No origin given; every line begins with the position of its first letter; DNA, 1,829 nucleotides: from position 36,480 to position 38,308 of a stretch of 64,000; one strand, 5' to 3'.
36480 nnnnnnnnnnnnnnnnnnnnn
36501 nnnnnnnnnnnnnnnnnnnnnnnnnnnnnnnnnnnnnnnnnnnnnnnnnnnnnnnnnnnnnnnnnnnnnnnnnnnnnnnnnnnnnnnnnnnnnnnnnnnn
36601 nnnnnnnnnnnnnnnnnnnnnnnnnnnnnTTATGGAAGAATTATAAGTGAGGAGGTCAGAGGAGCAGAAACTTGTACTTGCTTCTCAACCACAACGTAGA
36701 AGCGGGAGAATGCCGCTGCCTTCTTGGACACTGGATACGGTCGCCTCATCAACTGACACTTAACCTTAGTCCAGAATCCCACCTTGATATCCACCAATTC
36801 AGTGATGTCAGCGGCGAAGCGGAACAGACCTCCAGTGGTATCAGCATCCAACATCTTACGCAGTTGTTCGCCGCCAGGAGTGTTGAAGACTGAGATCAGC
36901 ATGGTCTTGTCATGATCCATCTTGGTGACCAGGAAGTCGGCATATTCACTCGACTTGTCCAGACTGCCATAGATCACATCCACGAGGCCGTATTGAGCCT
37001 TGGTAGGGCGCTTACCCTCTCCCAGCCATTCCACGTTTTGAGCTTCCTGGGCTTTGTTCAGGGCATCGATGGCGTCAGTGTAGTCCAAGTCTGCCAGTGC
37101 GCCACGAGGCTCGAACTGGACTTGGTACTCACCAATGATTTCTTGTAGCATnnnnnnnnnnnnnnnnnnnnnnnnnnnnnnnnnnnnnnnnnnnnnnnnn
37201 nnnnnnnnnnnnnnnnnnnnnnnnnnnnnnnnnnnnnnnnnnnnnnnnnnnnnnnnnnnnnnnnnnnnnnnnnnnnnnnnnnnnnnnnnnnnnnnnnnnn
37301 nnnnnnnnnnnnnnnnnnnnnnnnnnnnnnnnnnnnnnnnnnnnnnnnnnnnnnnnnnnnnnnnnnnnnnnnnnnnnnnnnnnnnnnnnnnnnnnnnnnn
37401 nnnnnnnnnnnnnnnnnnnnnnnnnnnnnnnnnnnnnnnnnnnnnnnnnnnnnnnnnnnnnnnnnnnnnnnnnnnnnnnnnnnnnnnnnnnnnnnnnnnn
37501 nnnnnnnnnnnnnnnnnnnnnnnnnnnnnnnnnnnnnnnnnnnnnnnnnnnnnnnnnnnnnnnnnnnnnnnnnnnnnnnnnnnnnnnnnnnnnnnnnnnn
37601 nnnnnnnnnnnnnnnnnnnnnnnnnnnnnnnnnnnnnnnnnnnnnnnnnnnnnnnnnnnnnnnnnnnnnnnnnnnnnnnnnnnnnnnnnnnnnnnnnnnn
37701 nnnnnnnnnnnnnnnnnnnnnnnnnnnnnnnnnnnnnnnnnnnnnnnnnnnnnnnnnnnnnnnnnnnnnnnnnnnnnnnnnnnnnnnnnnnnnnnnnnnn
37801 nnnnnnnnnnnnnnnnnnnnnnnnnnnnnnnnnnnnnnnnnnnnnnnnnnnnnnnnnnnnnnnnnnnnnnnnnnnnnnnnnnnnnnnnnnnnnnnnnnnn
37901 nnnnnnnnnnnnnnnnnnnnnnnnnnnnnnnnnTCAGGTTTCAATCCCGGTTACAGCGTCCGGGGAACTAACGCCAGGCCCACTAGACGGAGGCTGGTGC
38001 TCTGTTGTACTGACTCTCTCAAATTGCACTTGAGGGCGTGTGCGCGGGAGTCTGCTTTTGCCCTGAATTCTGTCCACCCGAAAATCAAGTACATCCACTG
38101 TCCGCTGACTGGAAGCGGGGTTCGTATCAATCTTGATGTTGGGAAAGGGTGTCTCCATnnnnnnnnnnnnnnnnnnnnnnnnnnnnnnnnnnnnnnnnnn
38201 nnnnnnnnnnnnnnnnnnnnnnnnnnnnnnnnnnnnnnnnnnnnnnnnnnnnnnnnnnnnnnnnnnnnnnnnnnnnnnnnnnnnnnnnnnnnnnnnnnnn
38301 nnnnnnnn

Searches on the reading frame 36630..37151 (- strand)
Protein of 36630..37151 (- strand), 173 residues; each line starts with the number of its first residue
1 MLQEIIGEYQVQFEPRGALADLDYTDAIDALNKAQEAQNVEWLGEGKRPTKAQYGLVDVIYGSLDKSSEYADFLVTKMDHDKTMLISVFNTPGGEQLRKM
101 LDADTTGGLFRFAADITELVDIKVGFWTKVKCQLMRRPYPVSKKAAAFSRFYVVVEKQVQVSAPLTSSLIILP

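Call 14: find_encoding_contigs(protein=window:36630-37151:-, flank=10000, max_places=10)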
Protein window:36630-37151:- (173 aa): 13 contigs read that carry it; 6 places shown.
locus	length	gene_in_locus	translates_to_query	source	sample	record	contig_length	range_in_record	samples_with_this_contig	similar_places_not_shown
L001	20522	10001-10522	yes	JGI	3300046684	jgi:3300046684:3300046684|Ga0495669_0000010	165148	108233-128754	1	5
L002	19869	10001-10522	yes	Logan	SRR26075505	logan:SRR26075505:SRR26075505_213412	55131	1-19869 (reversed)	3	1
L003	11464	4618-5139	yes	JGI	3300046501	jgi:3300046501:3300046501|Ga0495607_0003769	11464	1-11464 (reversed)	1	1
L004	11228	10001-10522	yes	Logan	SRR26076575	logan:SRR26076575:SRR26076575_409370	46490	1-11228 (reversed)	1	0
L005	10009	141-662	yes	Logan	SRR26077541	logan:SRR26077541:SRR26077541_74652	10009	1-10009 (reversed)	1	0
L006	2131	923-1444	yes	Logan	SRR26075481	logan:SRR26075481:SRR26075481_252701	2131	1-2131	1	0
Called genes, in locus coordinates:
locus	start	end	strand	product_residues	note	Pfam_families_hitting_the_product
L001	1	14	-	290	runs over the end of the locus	-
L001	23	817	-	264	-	PF23786:Baseplate_wedge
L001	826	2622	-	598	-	PF21379:Gp6-like_1st (weak), PF21871:Gp6_C-III (faint)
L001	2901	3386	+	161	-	-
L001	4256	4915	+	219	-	-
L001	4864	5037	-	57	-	-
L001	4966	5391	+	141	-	-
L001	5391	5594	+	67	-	-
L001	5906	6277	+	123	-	-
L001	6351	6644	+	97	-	-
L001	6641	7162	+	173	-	-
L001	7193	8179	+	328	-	-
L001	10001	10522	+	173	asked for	-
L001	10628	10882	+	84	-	-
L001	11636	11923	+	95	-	PF00166:Cpn10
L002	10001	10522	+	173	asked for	-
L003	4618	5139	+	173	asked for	-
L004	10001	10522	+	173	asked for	-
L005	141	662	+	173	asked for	-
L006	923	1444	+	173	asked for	-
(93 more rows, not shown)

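Call 16: find_homologous_proteins(query=window:36630-37151:-)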
Query window:36630-37151:- (173 aa): 1 proteins with E <= 0.001 among 49 candidates.
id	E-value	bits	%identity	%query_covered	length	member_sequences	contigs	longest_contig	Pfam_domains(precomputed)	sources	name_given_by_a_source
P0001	8.8e-69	249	100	68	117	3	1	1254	-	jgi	jgi:hypothetical protein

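Call 30: search_protein_families(library=pfam, proteins=[window:36630-37151:-], max_evalue=0.1)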
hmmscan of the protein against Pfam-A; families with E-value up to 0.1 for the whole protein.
window:36630-37151:- (173 aa): 1 family
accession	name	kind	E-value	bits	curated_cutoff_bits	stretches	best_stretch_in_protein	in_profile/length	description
PF06435.16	DUF1079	-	0.011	16.2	27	1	25-34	16-25/31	Repeat of unknown function (DUF1079)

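Call 31: search_protein_families(library=phrogs, proteins=[window:36630-37151:-], max_evalue=0.1)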
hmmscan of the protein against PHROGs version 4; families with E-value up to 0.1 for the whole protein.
window:36630-37151:- (173 aa): 0 families

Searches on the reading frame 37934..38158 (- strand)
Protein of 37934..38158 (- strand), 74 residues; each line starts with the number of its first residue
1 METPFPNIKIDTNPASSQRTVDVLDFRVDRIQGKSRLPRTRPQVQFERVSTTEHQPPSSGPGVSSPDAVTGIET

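Call 30: search_protein_families(library=pfam, proteins=[window:37934-38158:-], max_evalue=0.1)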
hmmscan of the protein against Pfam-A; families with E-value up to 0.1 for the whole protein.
window:37934-38158:- (74 aa): 0 families

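Call 31: search_protein_families(library=phrogs, proteins=[window:37934-38158:-], max_evalue=0.1)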
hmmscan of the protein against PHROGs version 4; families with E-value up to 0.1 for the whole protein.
window:37934-38158:- (74 aa): 0 families

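Call 48: search_protein_representatives(protein=window:37934-38158:-)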
Query: 74 residues. Proteins with E-value up to 0.001 (for the whole library): 0; up to 1e-10: 0; up to 1e-30: 0. The best 0 are listed.
